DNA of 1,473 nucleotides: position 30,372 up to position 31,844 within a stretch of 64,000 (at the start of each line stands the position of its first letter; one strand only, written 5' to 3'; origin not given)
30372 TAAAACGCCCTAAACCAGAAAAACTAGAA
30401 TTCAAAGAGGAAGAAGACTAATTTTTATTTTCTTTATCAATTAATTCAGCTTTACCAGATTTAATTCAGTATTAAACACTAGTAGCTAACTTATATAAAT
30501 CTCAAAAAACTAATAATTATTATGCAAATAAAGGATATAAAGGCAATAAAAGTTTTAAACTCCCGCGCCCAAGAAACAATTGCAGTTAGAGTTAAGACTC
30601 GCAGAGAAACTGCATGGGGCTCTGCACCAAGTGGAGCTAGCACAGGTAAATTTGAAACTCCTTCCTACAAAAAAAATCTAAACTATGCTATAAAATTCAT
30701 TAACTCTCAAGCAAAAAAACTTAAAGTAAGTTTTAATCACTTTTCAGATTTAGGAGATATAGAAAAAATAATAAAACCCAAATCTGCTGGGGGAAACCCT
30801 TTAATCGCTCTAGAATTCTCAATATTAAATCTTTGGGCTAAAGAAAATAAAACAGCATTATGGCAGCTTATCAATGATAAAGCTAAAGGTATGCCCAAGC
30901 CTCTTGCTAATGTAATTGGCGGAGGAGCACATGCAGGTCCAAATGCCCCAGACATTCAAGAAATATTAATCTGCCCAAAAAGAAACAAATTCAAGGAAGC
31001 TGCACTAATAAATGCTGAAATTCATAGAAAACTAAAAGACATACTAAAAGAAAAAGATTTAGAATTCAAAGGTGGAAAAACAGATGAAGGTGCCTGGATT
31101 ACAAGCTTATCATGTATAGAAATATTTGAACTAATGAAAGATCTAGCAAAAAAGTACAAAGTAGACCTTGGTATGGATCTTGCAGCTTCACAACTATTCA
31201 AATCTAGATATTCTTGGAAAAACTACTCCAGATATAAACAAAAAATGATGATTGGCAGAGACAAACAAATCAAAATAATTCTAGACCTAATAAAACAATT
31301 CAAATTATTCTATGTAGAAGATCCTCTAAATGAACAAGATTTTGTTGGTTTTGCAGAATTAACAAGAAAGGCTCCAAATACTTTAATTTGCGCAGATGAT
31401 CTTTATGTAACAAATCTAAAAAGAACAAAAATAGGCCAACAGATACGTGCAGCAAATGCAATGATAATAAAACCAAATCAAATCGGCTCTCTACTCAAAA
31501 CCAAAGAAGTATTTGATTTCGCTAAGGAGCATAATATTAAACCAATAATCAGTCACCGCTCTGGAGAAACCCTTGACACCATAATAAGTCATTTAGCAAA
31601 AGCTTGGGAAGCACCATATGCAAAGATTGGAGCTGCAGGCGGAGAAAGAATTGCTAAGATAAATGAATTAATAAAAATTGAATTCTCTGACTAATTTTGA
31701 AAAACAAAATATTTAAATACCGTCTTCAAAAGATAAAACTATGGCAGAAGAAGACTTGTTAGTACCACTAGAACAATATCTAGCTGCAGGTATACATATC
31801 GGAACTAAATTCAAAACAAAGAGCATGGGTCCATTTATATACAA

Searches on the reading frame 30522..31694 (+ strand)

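Call 48: search_protein_families(library=pfam, proteins=[window:30522-31694:+], max_evalue=0.00001)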
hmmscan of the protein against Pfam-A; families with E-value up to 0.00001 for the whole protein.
window:30522-31694:+ (390 aa): 2 families
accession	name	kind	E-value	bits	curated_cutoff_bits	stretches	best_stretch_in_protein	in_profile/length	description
PF00113.28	Enolase_C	-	2.9e-48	165.1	21.5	1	124-387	4-278/296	Enolase, C-terminal TIM barrel domain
PF03952.21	Enolase_N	-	2e-09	38.2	35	1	3-69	1-77/131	Enolase, N-terminal domain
